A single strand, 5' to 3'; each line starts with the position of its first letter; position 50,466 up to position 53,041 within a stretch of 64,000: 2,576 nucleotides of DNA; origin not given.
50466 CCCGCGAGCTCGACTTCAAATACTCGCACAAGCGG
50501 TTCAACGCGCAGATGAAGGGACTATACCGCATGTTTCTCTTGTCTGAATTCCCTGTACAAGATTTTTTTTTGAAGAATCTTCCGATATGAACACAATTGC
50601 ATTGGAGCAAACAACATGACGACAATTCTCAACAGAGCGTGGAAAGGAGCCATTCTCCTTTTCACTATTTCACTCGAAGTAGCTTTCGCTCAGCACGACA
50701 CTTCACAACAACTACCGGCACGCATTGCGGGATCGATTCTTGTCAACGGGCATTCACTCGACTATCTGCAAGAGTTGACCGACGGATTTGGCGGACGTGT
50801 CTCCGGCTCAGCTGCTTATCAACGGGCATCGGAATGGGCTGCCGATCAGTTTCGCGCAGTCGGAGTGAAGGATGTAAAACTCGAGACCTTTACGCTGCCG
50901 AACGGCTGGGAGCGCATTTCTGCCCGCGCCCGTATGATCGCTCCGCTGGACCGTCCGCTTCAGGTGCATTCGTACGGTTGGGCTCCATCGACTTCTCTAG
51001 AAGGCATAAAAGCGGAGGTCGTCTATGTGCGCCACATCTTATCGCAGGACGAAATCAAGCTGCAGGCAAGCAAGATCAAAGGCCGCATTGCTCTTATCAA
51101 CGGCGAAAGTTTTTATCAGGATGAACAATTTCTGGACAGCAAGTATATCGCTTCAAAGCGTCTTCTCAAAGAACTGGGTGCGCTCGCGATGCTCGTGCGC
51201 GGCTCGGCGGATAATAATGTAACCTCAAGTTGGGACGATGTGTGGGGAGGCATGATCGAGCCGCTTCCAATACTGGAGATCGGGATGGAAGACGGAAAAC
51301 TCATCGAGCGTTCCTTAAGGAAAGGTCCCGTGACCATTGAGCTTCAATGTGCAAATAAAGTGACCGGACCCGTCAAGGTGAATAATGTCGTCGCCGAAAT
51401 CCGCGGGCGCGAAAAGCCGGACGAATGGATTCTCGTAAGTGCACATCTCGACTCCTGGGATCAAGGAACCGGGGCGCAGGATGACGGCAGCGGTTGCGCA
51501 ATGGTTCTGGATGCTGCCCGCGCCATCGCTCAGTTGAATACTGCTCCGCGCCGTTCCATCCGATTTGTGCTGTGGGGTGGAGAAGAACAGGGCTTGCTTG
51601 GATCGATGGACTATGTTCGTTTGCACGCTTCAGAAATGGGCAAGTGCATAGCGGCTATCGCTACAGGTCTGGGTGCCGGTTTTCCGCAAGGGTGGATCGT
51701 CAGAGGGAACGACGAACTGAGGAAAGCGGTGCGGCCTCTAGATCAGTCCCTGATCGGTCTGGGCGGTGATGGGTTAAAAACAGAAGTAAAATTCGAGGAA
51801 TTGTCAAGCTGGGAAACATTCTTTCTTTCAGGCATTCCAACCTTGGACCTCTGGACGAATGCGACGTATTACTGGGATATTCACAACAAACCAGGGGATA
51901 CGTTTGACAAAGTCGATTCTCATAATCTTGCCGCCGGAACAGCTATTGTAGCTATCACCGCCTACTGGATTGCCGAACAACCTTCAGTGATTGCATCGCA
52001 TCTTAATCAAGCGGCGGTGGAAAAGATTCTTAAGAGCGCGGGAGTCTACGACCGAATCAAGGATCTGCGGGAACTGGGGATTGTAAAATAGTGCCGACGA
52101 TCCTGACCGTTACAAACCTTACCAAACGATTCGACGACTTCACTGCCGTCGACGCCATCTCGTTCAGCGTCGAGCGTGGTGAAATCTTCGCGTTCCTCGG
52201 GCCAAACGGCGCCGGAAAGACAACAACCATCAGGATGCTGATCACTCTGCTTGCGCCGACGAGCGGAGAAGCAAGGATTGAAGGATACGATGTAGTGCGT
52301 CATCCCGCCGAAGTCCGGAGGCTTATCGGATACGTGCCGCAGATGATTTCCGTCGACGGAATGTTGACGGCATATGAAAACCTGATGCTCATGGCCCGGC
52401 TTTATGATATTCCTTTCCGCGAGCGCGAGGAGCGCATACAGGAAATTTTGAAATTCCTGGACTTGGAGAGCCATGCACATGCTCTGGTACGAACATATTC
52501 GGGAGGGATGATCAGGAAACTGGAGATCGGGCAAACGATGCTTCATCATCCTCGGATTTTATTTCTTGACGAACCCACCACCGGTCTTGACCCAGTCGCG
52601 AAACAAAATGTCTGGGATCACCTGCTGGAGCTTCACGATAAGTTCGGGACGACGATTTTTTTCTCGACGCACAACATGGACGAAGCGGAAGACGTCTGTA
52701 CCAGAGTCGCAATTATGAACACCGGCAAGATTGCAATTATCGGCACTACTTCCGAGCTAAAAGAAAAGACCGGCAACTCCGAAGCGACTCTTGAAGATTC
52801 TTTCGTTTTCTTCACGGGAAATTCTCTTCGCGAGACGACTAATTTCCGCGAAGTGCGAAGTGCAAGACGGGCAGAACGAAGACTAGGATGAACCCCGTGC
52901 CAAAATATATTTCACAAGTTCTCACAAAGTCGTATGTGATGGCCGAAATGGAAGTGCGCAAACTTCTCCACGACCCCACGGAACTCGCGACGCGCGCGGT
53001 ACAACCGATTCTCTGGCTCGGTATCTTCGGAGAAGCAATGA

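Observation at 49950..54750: GC-rich plus-strand segment of about 4.8 kb (M28 peptidase + ABC-2 exporter + Pro-rich and Gly/Arg-rich secreted proteins)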

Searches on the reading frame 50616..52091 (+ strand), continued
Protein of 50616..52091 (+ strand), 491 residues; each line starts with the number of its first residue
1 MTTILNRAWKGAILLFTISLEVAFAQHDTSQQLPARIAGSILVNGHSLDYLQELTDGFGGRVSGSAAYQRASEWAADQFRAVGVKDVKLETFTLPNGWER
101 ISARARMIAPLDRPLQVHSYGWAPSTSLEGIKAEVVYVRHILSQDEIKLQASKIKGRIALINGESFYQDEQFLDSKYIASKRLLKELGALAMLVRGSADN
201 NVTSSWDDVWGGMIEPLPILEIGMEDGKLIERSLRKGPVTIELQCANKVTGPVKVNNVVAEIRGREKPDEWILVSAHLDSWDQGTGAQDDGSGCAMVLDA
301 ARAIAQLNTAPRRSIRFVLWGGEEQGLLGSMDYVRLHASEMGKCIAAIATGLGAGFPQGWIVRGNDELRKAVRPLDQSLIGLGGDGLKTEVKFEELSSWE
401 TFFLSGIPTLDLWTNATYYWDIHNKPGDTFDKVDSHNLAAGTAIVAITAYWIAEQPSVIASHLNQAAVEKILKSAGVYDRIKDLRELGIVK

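Call 14: find_related_loci(query=A2, collection=genome_contigs, flank=10000)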
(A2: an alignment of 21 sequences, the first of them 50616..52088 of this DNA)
Query A2 (491 aa) in genome_contigs; peptide patterns used: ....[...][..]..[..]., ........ (x = any residue, [..] = any of these).
600 stretches matched a pattern (row limit reached: there are more); 542 encode a relative of the query (tblastn E <= 1e-3); the best 80 are kept; 80 distinct loci.
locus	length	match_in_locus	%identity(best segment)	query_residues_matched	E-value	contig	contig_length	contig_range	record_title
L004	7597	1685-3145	67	5-491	0e+0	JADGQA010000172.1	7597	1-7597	MAG: Bacteroidota bacterium isolate Chersky.3_21 contig-100_6560, whole genome shotgun sequence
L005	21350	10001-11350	55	31-482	9e-164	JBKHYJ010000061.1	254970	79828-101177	MAG: Blastocatellia bacterium isolate NC_bin.3.orig k127_91326, whole genome shotgun sequence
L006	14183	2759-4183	52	12-484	1e-153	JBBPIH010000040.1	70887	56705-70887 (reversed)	MAG: Acidobacteriota bacterium isolate BPF2-12-14_bin_2 NODE_41_length_70887_cov_30.287356, whole genome shotgun sequenc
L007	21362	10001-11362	52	30-484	2e-145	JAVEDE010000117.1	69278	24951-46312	MAG: Pyrinomonadaceae bacterium isolate BP_17 scaffold_2052469, whole genome shotgun sequence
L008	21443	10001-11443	51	5-484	8e-142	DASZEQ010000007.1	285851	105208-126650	MAG TPA_asm: Pyrinomonadaceae bacterium isolate SMAG_U6498 k141_8527, whole genome shotgun sequence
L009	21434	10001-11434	50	13-482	2e-140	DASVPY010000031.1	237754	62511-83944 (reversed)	MAG TPA_asm: Pyrinomonadaceae bacterium isolate SMAG_U3191 k141_13583, whole genome shotgun sequence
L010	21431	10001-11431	45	8-477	4e-133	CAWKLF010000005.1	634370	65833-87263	MAG: uncultured Acidobacteriota bacterium isolate MFD08416.bin.1.19 genome assembly, contig: contig_26942, whole genome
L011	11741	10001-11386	47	12-475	4e-130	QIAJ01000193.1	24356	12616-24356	MAG: Acidobacteria bacterium isolate gp1 AA132 14_0903_13_30cm_scaffold_5522156_curated, whole genome shotgun sequence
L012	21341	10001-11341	46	36-484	7e-127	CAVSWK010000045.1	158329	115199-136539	MAG: uncultured Acidobacteriaceae bacterium isolate MFD09222.bin.1.179 genome assembly, contig: contig_98982, whole geno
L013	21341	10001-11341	46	36-484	1e-126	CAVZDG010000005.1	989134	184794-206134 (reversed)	MAG: uncultured Acidobacteriaceae bacterium isolate MFD09222.bin.1.125 genome assembly, contig: contig_41309, whole geno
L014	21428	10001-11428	48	7-484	3e-122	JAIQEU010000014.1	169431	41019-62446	MAG: Terriglobia bacterium isolate SRVP_1 SR-VP_26_10_2019_1_90cm_scaffold_68, whole genome shotgun sequence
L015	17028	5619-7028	43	12-484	2e-122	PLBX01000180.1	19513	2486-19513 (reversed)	MAG: Acidobacteriaceae bacterium isolate palsa_253 73.20111000_P3M.32_contig_23017, whole genome shotgun sequence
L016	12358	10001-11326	47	36-479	7e-122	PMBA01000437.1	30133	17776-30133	MAG: Acidobacteriaceae bacterium isolate fen_338 73.20120700_E3M.96_contig_70328, whole genome shotgun sequence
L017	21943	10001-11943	44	36-484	4e-110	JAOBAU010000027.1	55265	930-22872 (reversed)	MAG: Acidobacteria bacterium isolate RYN_27 scaffold_6473425, whole genome shotgun sequence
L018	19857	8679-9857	44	45-438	9e-91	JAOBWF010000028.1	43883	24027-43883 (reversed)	MAG: Acidobacteria bacterium isolate RYN_30 scaffold_310353, whole genome shotgun sequence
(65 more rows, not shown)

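Call 16: find_encoding_contigs(protein=P0002, flank=10000, max_places=2)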
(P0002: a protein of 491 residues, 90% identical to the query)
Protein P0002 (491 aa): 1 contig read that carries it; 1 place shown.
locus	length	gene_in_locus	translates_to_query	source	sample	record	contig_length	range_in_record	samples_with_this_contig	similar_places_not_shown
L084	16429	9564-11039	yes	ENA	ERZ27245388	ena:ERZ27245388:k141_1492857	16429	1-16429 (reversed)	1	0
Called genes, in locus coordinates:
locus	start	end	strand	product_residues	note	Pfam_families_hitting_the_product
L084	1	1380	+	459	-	?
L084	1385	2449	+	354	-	PF00146:NADHdh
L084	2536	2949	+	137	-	PF13183:Fer4_8 (faint), PF13534:Fer4_17 (faint), PF14697:Fer4_21 (faint), PF13237:Fer4_10, PF00037:Fer4 (weak), PF12838:Fer4_7, PF13187:Fer4_9, PF00037:Fer4 (weak), +4 more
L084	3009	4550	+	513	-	PF13541:ChlI, PF00493:MCM (faint), PF05496:RuvB_N (faint), PF01078:Mg_chelatase, PF07728:AAA_5, PF13335:Mg_chelatase_C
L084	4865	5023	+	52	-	-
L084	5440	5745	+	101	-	PF05402:PqqD (weak)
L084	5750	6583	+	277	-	-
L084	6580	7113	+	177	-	-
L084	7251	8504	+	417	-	PF14907:NTP_transf_5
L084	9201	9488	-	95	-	-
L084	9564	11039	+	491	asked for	PF04389:Peptidase_M28, PF01546:Peptidase_M20 (weak)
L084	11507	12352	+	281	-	-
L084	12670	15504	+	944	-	PF13620:CarboxypepD_reg (weak), PF13715:CarbopepD_reg_2 (faint), PF14905:OMP_b-brl_3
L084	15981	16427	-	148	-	?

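Call 17: find_encoding_contigs(protein=P0006, flank=10000, max_places=2)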
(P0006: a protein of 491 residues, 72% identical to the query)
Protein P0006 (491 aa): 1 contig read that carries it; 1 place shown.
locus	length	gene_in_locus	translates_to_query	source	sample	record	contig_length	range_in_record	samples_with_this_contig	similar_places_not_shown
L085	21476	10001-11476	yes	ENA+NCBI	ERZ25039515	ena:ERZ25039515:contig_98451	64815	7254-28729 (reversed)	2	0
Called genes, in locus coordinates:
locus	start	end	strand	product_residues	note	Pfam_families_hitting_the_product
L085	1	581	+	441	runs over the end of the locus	PF00128:Alpha-amylase, PF14701:hDGE_amylase, PF14871:GHL6 (weak), PF16657:Malt_amylase_C, PF22026:Alpha-amylase_C_2 (faint)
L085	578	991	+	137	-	PF01894:YjbQ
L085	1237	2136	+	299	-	PF03279:Lip_A_acyltrans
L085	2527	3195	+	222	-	PF01075:Glyco_transf_9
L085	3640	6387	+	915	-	PF11028:TMEM260_N, PF28495:TMEM260_2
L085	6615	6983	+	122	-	PF00072:Response_reg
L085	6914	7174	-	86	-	-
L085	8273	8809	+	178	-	-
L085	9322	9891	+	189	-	-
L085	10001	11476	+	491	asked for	PF04389:Peptidase_M28, PF01546:Peptidase_M20 (weak)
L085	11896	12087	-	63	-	PF02416:TatA_B_E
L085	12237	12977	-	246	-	-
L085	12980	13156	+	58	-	-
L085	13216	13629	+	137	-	-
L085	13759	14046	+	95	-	-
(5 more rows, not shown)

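Call 18: find_encoding_contigs(protein=P0010, flank=10000, max_places=2)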
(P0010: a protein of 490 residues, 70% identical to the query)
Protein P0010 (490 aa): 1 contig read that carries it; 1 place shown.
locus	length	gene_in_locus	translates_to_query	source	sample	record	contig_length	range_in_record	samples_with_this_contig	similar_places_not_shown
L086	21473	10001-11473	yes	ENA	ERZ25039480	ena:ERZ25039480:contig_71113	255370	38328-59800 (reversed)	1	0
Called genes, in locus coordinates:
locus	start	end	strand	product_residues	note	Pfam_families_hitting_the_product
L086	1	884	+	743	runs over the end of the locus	PF00150:Cellulase (faint), PF17957:Big_7, PF16990:CBM_35, PF18962:Por_Secre_tail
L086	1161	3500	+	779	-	PF07221:GlcNAc_2-epim, PF02156:Glyco_hydro_26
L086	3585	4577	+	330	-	PF04041:Glyco_hydro_130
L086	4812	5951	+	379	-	PF04055:Radical_SAM, PF13186:SPASM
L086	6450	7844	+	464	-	PF13620:CarboxypepD_reg, PF13715:CarbopepD_reg_2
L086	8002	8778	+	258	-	PF14905:OMP_b-brl_3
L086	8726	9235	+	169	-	PF14905:OMP_b-brl_3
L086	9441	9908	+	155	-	-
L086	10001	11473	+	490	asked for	PF04389:Peptidase_M28, PF01546:Peptidase_M20 (weak)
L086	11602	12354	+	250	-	PF01609:DDE_Tnp_1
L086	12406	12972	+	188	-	PF00857:Isochorismatase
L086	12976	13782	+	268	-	PF00005:ABC_tran, PF13304:AAA_21 (faint)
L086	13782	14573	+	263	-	PF01061:ABC2_membrane, PF12679:ABC2_membrane_2, PF12730:ABC2_membrane_4 (weak), PF12698:ABC2_membrane_3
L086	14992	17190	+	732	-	PF17996:CE2_N, PF18962:Por_Secre_tail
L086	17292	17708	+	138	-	PF03061:4HBT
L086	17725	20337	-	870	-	PF13517:FG-GAP_3, PF13517:FG-GAP_3, PF15780:ASH, PF22073:Cep192_D4, PF22544:HYDIN_VesB_CFA65-like_Ig, PF13570:Beta-prop_ACSF4, PF13570:Beta-prop_ACSF4, PF13360:PQQ_2, +8 more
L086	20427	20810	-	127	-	PF13205:Big_5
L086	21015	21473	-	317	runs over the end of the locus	PF05649:Peptidase_M13_N, PF01431:Peptidase_M13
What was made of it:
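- An IS element sits inside the homologous array in L086 (call 18).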

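Call 31: find_related_loci(query=window:50616-52088:+, collection=metagenome_contigs, flank=10000)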
Query window:50616-52088:+ (491 aa) in metagenome_contigs; peptide patterns used: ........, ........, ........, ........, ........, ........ (x = any residue, [..] = any of these).
226 stretches matched a pattern; 40 encode a relative of the query (tblastn E <= 1e-3); 40 distinct loci.
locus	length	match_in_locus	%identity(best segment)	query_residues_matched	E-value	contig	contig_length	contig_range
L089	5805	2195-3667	92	1-491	0e+0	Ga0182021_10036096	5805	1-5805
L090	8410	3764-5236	90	1-491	0e+0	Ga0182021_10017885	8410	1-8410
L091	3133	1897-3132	92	1-412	0e+0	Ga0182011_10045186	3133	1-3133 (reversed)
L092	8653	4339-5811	72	1-491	0e+0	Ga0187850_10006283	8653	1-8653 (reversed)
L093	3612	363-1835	72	1-491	0e+0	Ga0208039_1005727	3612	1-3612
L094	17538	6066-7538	72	1-491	0e+0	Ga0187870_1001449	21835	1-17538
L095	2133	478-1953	71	1-491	0e+0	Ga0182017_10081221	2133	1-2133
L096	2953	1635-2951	73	1-439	0e+0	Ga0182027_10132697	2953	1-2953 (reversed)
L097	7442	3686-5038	54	28-482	4e-161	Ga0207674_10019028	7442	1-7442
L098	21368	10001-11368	53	26-484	1e-158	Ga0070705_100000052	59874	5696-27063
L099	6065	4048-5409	53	28-484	1e-158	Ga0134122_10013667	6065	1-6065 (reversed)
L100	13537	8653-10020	53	28-491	1e-156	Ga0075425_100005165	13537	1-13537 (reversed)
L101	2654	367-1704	53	26-473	5e-165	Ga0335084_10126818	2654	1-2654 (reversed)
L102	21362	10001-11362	52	28-484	1e-151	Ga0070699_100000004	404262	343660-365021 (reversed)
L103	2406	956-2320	53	28-482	6e-160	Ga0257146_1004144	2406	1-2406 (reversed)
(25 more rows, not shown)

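Call 41: search_solved_structures(query=window:50616-52088:+, max_evalue=0.00001)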
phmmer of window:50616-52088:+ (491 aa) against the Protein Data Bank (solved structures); distinct sequences matched with E-value up to 0.00001: 42.
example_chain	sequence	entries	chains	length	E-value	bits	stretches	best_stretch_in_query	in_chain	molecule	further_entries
3iib_A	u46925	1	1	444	6.2e-47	163.3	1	28-453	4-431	Peptidase M28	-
2ek8_A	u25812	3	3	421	2.7e-16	62.3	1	60-456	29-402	Aminopeptidase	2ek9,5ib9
6hc6_A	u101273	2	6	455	5.5e-16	61.3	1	46-340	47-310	Aminopeptidase YwaD | Aminopeptidase Y (Arg Lys Leu preference)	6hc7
1cp7_A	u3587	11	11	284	4e-14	55.1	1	254-418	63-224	AMINOPEPTIDASE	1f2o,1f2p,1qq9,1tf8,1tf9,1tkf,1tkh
3b35_A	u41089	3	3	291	5.8e-14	54.6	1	256-348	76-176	Bacterial leucyl aminopeptidase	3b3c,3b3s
1amp_A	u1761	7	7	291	5.8e-14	54.6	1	256-348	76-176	AMINOPEPTIDASE | PROTEIN (AMINOPEPTIDASE) | BACTERIAL LEUCYL AMINOPEPTIDASE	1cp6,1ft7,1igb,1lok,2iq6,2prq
3b3v_A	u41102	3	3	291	5.9e-14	54.6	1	256-348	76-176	Bacterial leucyl aminopeptidase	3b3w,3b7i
1rtq_A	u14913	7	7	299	6.3e-14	54.5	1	256-348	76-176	Bacterial leucyl aminopeptidase | Aminopeptidase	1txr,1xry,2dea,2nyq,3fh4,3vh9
8ac9_A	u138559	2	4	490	1.1e-13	53.7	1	252-350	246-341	Keratinase KP1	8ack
8ac7_B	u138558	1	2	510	1.2e-13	53.6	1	252-350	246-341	Keratinase KP1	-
3b3t_A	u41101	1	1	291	2.8e-13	52.4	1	256-348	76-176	Bacterial leucyl aminopeptidase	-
2anp_A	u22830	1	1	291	2.8e-13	52.3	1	256-348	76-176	leucyl aminopeptidase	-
8acg_F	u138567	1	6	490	7.5e-13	50.9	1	252-350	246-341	Keratinase KP1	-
8acr_A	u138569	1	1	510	8.1e-13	50.8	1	252-350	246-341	Keratinase KP1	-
4twe_A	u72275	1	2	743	3.2e-11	45.6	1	256-338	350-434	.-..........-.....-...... acidic dipeptidase-like protein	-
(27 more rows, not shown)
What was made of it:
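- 50616..52091 (+): Secreted M28 metallopeptidase with a PA-like insert, of the 'carboxypeptidase Q' type. PDB 3iib at E=6e-47 over residues 28-453 (call 41).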

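Call 44: search_protein_families(library=pfam, proteins=[L004:3178-3759:+, L086:12406-12972:+], max_evalue=1)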
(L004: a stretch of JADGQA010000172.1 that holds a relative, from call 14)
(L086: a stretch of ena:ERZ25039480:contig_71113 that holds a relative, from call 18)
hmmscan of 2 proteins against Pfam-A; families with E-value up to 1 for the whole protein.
L004:3178-3759:+ (193 aa): 1 family
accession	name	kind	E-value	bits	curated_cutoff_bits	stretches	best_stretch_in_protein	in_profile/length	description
PF00857.26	Isochorismatase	-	4.3e-48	164.1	27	1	12-187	1-175/175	Isochorismatase domain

L086:12406-12972:+ (188 aa): 1 family
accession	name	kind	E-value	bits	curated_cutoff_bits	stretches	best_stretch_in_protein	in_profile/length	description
PF00857.26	Isochorismatase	-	7.5e-45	153.6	27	1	7-182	1-175/175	Isochorismatase domain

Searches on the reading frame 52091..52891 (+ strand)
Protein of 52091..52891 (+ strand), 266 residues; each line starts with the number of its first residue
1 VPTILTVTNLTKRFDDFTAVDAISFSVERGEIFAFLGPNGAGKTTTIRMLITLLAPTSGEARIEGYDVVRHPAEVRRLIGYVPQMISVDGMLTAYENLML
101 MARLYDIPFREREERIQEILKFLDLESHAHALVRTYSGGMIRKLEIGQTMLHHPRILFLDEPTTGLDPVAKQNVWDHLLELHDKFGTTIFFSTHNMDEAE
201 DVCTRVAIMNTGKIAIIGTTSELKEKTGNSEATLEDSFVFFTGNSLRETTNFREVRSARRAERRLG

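Call 6: search_protein_families(library=pfam, proteins=[window:52091-52891:+])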
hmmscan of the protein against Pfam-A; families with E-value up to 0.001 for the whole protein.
window:52091-52891:+ (266 aa): 4 families
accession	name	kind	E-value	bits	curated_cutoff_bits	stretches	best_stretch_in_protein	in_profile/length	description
PF00005.33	ABC_tran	-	1.3e-30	107.2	25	1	21-164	2-137/137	ABC transporter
PF13304.12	AAA_21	-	4.8e-08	33.8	27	0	153-195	257-299/304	AAA domain, putative AbiEii toxin, Type IV TA system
PF13175.12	AAA_15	-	0.00025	21.2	32.1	0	155-195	330-370/374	AAA ATPase domain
PF13401.12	AAA_22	-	0.00081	20.1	27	0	32-191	7-120/130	AAA domain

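Call 7: search_protein_families(library=ncbifam, proteins=[window:52091-52891:+])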
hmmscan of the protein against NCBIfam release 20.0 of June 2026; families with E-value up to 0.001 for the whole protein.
window:52091-52891:+ (266 aa): 184 families (the best 25 are shown)
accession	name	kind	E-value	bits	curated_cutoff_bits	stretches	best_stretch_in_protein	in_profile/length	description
TIGR01188.1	drrA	subfamily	6.3e-94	314.6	312.45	1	12-233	1-221/302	daunorubicin resistance ABC transporter, ATP-binding protein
NF033858.1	ABC2_perm_RbbA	equivalog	4.7e-72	243.2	1050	1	4-250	266-509/909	ribosome-associated ATPase/putative transporter RbbA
NF010060.0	PRK13537.1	equivalog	4.5e-56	190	521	1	4-225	15-235/314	nodulation factor ABC transporter ATP-binding protein NodI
TIGR03864.1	PQQ_ABC_ATP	hypoth_equivalog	7.5e-54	182.7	302.25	1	5-238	2-232/236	ABC transporter, ATP-binding subunit, PQQ-dependent alcohol dehydrogenase system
NF010059.0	PRK13536.1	equivalog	8.4e-53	179.3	549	1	5-225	44-264/342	nodulation factor ABC transporter ATP-binding protein NodI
TIGR03522.1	GldA_ABC_ATP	equivalog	4.1e-51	174.2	402.6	1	5-227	3-223/301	gliding motility-associated ABC transporter ATP-binding subunit GldA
TIGR01288.1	nodI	equivalog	1.3e-49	168.9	424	1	6-223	6-222/303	nodulation factor ABC transporter ATP-binding protein NodI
TIGR01186.1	proV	subfamily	4.6e-47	160.9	326.6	1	18-227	7-221/363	betaine/proline/choline family ABC transporter ATP-binding protein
TIGR01257.1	rim_protein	equivalog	1.6e-45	154.6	4012.85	1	4-229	1937-2163/2272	rim ABC transporter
TIGR04406.1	LPS_export_lptB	equivalog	1.2e-44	152.4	240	1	5-238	2-237/239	LPS export ABC transporter ATP-binding protein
TIGR03740.1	galliderm_ABC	subfamily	3.7e-42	144.5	309.75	1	5-218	1-206/223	lantibiotic protection ABC transporter ATP-binding subunit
TIGR00968.1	3a0106s01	subfamily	5.2e-42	144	342.75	1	6-229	2-224/237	sulfate ABC transporter ATP-binding protein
NF040840.2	tungstate_WtpC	equivalog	9.7e-42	143.5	440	1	5-230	2-225/347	tungstate ABC transporter ATP-binding protein WtpC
NF006987.0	PRK09452.1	equivalog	2.4e-40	138.4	482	1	3-229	16-241/378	spermidine/putrescine ABC transporter ATP-binding protein PotA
TIGR03265.1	PhnT2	equivalog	1.7e-38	132.8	457.7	1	4-226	4-225/353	putative 2-aminoethylphosphonate ABC transporter ATP-binding protein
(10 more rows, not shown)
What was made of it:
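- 52091..52891 (+): ABC-2 (DrrA-type) ATPase. Its GTG start overlaps the M28 stop codon. PF00005; TIGR01188 at 314.6 bits against a cut-off of 312.45 (calls 6, 7).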
